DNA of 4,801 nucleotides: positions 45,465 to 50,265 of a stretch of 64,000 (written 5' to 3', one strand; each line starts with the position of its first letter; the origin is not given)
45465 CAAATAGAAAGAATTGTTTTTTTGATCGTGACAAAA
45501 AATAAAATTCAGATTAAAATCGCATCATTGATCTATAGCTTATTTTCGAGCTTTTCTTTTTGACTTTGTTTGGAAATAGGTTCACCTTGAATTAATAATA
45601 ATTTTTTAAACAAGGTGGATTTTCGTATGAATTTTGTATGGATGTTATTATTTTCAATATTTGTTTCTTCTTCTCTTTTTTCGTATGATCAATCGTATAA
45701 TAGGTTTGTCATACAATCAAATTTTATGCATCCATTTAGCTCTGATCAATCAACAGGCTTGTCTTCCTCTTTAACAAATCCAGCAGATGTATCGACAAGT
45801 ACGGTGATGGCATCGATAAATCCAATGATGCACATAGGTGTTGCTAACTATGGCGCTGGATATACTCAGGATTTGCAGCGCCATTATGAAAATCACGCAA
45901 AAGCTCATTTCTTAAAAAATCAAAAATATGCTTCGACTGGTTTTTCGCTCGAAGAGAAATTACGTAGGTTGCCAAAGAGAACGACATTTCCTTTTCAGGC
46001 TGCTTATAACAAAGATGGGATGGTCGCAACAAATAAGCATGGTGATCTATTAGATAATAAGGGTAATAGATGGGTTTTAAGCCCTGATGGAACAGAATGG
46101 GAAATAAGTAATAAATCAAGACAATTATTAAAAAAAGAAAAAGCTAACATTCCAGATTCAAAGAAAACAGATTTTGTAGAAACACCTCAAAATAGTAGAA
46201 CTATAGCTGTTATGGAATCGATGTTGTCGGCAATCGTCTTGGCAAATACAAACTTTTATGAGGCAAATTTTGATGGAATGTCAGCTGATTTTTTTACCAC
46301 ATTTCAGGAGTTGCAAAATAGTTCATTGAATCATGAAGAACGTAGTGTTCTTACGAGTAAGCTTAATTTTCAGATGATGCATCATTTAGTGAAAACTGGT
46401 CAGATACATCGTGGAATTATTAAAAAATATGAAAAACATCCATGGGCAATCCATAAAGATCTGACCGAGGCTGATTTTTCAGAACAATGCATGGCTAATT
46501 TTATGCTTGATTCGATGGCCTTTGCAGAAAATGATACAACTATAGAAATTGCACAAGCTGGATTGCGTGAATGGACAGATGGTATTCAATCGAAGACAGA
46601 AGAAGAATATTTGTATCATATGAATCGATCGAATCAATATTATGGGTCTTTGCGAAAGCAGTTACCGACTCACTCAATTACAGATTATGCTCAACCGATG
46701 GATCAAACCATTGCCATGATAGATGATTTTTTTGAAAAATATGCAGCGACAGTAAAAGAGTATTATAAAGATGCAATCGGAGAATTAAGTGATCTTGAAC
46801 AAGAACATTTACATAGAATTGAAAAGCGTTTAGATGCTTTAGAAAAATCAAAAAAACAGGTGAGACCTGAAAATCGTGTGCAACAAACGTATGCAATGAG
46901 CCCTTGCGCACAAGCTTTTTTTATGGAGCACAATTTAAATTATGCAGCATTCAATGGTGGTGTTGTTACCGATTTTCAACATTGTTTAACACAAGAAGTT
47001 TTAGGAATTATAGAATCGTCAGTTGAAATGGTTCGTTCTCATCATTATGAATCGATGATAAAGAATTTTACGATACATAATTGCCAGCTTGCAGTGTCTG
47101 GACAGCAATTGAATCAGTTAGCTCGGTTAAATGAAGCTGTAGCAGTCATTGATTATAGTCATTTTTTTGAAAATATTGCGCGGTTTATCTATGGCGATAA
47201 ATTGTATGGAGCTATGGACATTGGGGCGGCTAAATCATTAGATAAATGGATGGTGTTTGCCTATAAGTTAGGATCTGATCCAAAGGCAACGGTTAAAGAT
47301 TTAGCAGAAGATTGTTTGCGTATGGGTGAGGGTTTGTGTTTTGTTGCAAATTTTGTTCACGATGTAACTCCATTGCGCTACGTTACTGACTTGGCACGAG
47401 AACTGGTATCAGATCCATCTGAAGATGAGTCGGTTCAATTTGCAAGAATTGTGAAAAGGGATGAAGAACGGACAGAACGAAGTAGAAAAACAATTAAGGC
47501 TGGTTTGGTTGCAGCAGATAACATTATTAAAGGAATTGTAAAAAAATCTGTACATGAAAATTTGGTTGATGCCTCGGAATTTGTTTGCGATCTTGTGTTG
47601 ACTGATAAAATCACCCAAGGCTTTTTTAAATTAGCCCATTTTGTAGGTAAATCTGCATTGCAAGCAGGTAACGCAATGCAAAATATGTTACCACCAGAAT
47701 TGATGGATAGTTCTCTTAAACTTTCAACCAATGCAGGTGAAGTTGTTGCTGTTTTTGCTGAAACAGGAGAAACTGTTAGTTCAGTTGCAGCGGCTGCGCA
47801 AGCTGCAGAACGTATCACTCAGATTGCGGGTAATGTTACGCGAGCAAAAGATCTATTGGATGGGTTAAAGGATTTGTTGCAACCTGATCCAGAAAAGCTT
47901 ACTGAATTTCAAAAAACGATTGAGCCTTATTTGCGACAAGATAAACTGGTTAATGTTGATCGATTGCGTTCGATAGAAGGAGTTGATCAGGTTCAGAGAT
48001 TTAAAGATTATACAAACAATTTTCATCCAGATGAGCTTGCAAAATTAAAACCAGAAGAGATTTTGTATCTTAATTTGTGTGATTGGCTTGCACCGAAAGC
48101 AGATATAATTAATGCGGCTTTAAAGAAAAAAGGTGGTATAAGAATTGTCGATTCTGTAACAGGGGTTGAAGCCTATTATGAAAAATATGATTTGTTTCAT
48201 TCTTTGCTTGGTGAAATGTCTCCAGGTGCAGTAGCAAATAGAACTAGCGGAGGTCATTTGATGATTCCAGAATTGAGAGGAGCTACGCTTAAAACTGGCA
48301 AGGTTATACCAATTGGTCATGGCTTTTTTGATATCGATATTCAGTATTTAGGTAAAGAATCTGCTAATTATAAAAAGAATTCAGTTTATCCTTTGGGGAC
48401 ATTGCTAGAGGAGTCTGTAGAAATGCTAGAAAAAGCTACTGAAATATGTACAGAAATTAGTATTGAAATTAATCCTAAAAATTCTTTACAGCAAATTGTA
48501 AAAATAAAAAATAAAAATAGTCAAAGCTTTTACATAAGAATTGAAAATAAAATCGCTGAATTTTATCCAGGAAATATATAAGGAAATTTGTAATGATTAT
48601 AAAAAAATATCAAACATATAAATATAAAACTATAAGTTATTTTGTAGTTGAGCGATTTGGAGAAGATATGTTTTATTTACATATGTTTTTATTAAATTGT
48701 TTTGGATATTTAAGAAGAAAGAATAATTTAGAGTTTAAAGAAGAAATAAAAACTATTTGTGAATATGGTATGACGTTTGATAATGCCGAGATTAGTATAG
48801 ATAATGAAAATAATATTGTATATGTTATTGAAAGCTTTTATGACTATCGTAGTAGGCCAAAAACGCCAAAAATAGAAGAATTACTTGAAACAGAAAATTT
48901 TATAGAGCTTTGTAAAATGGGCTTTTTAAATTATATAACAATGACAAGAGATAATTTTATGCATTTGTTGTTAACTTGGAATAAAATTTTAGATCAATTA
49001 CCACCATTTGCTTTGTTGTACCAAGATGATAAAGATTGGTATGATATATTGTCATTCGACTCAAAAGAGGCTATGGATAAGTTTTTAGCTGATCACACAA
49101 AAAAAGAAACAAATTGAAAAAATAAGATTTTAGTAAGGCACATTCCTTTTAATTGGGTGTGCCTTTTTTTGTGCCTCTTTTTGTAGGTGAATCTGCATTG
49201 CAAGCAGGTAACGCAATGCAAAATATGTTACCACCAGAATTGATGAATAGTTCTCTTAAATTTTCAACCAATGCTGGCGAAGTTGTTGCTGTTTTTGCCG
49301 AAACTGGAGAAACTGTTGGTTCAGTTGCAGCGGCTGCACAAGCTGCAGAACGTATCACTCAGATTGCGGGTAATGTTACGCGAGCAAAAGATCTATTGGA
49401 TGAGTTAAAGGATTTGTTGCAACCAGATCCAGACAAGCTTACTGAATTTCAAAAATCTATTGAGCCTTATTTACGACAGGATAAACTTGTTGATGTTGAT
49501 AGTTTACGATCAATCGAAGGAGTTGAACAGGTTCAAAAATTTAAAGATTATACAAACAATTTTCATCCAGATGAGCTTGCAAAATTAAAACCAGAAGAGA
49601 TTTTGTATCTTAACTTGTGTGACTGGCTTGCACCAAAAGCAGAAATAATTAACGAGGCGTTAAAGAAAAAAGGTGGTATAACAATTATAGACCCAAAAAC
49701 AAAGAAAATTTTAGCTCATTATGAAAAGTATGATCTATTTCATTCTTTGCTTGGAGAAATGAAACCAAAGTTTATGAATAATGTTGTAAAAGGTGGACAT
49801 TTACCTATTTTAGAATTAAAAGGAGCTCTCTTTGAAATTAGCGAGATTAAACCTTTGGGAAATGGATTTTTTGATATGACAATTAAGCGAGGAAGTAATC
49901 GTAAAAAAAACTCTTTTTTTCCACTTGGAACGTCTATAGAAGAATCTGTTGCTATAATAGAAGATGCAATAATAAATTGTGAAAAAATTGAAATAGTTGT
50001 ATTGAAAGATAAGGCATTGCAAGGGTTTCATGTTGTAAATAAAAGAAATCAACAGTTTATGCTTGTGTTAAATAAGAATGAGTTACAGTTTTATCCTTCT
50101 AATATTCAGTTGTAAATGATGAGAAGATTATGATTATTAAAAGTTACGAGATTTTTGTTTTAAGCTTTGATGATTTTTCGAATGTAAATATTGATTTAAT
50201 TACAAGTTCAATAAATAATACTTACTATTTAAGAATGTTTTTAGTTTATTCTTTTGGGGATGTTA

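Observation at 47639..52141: Three nested swap depths in the cassette array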

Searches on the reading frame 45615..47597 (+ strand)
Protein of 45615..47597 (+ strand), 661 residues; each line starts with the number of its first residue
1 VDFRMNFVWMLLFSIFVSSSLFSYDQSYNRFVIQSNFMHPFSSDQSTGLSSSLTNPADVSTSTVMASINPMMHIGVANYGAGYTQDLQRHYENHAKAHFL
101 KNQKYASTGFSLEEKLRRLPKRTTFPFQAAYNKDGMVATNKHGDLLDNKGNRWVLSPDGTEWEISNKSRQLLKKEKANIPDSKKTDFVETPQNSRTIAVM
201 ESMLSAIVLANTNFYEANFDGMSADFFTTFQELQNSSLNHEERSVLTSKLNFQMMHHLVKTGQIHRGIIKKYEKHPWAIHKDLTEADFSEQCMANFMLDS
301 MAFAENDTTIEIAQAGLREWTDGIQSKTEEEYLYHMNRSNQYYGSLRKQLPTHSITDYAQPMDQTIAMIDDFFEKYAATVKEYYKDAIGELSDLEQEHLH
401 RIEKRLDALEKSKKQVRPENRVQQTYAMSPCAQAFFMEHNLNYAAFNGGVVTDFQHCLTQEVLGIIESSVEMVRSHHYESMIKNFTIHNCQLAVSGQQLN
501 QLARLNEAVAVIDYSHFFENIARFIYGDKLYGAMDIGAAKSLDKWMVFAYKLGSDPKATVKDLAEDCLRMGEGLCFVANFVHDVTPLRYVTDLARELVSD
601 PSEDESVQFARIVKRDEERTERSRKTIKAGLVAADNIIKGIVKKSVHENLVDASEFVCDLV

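Call 10: search_protein_families(library=pfam, proteins=[window:45615-47597:+], max_evalue=10)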
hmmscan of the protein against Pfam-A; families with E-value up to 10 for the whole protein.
window:45615-47597:+ (661 aa): 2 families
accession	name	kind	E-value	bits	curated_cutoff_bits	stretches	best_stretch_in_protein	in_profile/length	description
PF12841.12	YvrJ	-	0.088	12.8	29.5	1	399-412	16-29/36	YvrJ protein family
PF06094.17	GGACT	-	0.18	12.8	22.8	1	343-419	4-83/120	Gamma-glutamyl cyclotransferase, AIG2-like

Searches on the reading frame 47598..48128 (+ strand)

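Call 10: search_protein_families(library=pfam, proteins=[window:47598-48128:+], max_evalue=10)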
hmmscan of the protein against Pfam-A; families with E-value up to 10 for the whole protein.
window:47598-48128:+ (177 aa): 3 families
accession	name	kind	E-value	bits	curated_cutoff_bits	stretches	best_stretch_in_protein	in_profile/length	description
PF23202.1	PAH_ZNF598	-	0.02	15.6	25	1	81-111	2-32/83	ZNF598 PAH domain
PF14721.12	AIF_C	-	0.15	12.9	25.9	1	48-120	39-112/130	Apoptosis-inducing factor, mitochondrion-associated, C-term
PF04814.19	HNF-1_N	-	0.19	12.6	29.7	1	36-117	38-120/175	Hepatocyte nuclear factor 1 (HNF-1), N terminus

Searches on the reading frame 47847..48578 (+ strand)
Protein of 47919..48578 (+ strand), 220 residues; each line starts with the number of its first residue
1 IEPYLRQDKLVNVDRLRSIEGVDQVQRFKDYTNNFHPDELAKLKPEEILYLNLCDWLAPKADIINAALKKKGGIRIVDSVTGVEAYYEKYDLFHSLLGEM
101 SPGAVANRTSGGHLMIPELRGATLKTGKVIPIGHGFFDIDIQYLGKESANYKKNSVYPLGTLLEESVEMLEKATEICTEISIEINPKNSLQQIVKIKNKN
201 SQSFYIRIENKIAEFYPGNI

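Call 25: search_solved_structures(query=window:47919-48578:+, max_evalue=10, show_alignments=2)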
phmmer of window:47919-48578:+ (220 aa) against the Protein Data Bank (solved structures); distinct sequences matched with E-value up to 10: 2.
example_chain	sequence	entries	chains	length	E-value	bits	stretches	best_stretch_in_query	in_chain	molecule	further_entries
1jqe_A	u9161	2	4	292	0.8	12.6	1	121-185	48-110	Histamine N-Methyltransferase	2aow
3u0h_A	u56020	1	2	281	1.1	12.1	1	26-58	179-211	Xylose isomerase domain protein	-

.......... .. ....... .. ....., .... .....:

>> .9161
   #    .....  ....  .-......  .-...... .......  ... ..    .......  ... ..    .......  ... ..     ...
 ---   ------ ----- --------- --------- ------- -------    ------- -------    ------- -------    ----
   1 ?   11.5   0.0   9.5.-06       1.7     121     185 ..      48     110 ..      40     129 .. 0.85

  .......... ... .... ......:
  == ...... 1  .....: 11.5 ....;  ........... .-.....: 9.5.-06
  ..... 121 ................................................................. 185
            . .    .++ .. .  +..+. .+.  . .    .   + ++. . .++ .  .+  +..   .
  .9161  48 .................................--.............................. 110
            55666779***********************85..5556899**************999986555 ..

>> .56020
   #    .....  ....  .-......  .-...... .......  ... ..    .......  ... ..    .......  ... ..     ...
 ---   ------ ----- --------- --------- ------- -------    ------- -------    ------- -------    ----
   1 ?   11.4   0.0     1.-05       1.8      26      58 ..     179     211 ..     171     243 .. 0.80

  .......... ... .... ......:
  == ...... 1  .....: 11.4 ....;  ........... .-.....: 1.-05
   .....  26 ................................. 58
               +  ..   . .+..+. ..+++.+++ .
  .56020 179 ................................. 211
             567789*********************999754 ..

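Call 37: find_related_loci(query=A4, collection=genome_contigs, flank=6000)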
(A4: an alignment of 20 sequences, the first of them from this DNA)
Query A4 (244 aa) in genome_contigs; peptide patterns used: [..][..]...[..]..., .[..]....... (x = any residue, [..] = any of these).
47 stretches matched a pattern; 2 encode a relative of the query (tblastn E <= 1e-3); 2 distinct loci.
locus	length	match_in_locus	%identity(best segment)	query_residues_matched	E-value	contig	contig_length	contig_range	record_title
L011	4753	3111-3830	50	1-243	3e-76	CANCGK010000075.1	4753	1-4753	MAG: bacterium isolate JR-MC-A-240519-91 genome assembly, contig: JR-MC-A-240519-C19868, whole genome shotgun sequence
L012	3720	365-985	52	31-243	3e-73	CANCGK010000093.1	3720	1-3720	MAG: bacterium isolate JR-MC-A-240519-91 genome assembly, contig: JR-MC-A-240519-C30335, whole genome shotgun sequence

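Call 38: find_related_loci(query=A4, collection=metagenome_contigs, flank=6000)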
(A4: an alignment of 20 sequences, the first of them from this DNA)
Query A4 (244 aa) in metagenome_contigs; peptide patterns used: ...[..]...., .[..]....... (x = any residue, [..] = any of these).
212 stretches matched a pattern; 24 encode a relative of the query (tblastn E <= 1e-3); 24 distinct loci.
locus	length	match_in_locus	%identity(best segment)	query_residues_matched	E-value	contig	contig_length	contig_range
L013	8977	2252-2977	49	1-244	2e-76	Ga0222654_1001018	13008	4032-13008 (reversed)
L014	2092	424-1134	47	1-241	6e-76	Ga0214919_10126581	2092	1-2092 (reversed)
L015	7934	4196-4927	48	1-243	2e-73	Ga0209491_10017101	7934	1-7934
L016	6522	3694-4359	51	25-244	2e-72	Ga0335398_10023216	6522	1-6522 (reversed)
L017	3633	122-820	48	7-243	2e-70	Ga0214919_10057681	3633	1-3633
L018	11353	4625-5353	46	1-241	3e-70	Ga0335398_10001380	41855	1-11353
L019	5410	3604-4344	46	1-241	2e-69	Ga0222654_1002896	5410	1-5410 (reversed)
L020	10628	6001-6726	43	1-241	6e-69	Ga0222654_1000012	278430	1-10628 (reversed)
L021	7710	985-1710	43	1-241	6e-69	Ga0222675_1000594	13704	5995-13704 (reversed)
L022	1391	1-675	48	18-241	2e-72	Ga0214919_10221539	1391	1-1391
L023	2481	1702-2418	45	1-244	2e-68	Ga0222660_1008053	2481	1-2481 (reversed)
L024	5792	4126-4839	46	1-243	2e-66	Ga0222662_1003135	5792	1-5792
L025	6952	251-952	46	1-243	3e-66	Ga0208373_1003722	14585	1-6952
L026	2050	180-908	47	1-241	5e-67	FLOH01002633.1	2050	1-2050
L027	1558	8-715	44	1-242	4e-64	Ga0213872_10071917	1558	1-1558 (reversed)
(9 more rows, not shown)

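Call 52: predict_structure(alignment_id=A4)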
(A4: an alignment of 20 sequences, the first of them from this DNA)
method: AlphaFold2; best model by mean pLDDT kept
length: 244 residues; sequences in the alignment: 20
mean_pLDDT: 61.4   pTM: 0.59
mean pLDDT of the five models: 61.4, 61.1, 57.7, 55.1, 54.3
residues with pLDDT >= 90: 16; 70-90: 56; 50-70: 102; < 50: 70
segments of 3 or more residues with pLDDT < 50: 6-8, 129-133, 135-169, 174-188, 241-244
pLDDT, mean of each block of 10 residues (from residue 1): 45 61 74 89 86 91 84 82 73 64 56 60 63 46 34 35 39 44 45 55 65 66 60 61 43
secondary structure, 60 per line:
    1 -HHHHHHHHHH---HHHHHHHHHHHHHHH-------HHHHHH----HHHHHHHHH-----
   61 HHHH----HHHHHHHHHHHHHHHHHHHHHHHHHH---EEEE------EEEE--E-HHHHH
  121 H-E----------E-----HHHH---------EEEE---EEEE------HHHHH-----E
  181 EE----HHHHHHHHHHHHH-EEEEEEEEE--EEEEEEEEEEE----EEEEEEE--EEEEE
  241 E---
elements in order: H2-11 H15-29 H37-42 H47-55 H61-64 H69-94 E98-101 E108-111 H116-121 H140-143 E153-156 E160-163 H170-174 E180-182 H187-199 E201-209 E212-222 E227-233 E236-241

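Call 68: fold_search(model_id=the predicted structure, library=pdb)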
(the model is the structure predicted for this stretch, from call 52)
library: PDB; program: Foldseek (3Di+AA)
matches with E <= 10: 352; with E <= 0.001: 0
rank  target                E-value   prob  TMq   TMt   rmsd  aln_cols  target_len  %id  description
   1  5trv                  1.4e-01  0.25  0.15  0.25   6.5        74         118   15  Crystal structure of a de novo designed protein with curved beta-sheet (released 2017-01-25)
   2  5tph_A                1.5e-01  0.25  0.15  0.25   6.6        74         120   14  Crystal structure of a de novo designed protein homodimer with curved beta-sheet (released 2017-01-25)
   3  9w1k_B                2.1e-01  0.89  0.16  0.10   3.2        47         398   17  Crystal structure of Aedes aegypti Dopachrome Conversion Enzyme. (released 2025-09-03)
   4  9w1k_C                3.4e-01  0.84  0.15  0.10   3.1        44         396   18  Crystal structure of Aedes aegypti Dopachrome Conversion Enzyme. (released 2025-09-03)
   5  5u35_A                3.9e-01  0.15  0.15  0.24   7.0        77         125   12  Crystal structure of a de novo designed protein with curved beta-sheet (released 2017-01-25)
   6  5aii_F                7.9e-01  0.21  0.13  0.23   7.1        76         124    9  Discovery and characterization of thermophilic limonene-1,2-epoxide hydrolases from hot spring metagenomic libraries.  (released 2015-06-17)
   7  5aii_B                7.9e-01  0.21  0.13  0.22   7.1        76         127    9  Discovery and characterization of thermophilic limonene-1,2-epoxide hydrolases from hot spring metagenomic libraries.  (released 2015-06-17)
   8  6sg9_F1               7.9e-01  0.02  0.11  0.04  26.9       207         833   12  Head domain of the mt-SSU assemblosome from Trypanosoma brucei (released 2019-09-18)
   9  6sgb_F1               7.9e-01  0.02  0.11  0.04  27.5       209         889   10  mt-SSU assemblosome of Trypanosoma brucei (released 2019-09-25)
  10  9n9q_G                8.9e-01  0.04  0.13  0.03  21.6       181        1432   10  Cryo-EM structure of the RNA-guided transcription complex (released 2025-12-24)
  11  9iqd_A                1.0e+00  0.08  0.15  0.23   7.6        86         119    5  Apo-MicM,homologous of AkaM, SnoaL-like protein (released 2025-07-16)
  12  9iqd_D                1.1e+00  0.07  0.15  0.23   7.7        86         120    5  Apo-MicM,homologous of AkaM, SnoaL-like protein (released 2025-07-16)
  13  8fs6_H                1.5e+00  0.08  0.13  0.12  14.3        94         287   14  Structure of S. cerevisiae Rad24-RFC loading the 9-1-1 clamp onto a 10-nt gapped DNA in step 4 (partially closed 9-1-1 (released 2023-06-14)
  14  4pw1_A                1.6e+00  0.30  0.18  0.21   7.2        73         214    5  Crystal structure of a protein with unknown function (CLOLEP_02462) from Clostridium leptum DSM 753 at 2.10 A resoluti (released 2014-06-18)
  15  4m4z                  1.6e+00  0.06  0.11  0.17  13.2       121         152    9  SH3 and SH2 domains of human Src-like adaptor protein 2 (SLAP2) (released 2013-11-06)
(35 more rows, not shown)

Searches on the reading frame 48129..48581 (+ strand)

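Call 10: search_protein_families(library=pfam, proteins=[window:48129-48581:+], max_evalue=10)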
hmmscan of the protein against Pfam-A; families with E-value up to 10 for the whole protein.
window:48129-48581:+ (150 aa): 3 families
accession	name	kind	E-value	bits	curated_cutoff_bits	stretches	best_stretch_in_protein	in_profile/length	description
PF07318.18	DUF1464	-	0.02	14.5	23.5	1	51-135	176-267/327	Protein of unknown function (DUF1464)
PF14436.11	EndoU_bacteria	-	0.028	15.2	25.3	1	24-148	7-128/129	Bacterial EndoU nuclease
PF21328.3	Gp44_lid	-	0.16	12.6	27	1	97-125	7-35/63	Sliding-clamp-loader large subunit, AAA+ ATPase lid domain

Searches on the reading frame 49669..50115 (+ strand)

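Call 10: search_protein_families(library=pfam, proteins=[window:49669-50115:+], max_evalue=10)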
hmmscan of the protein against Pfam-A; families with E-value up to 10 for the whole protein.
window:49669-50115:+ (148 aa): 1 family
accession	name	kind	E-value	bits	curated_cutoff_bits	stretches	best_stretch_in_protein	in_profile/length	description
PF24522.1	KRIT1_FRMD8_FERM_C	-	0.018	15.9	29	1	3-19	11-27/66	KRIT1/FRMD8, FERM domain C-lobe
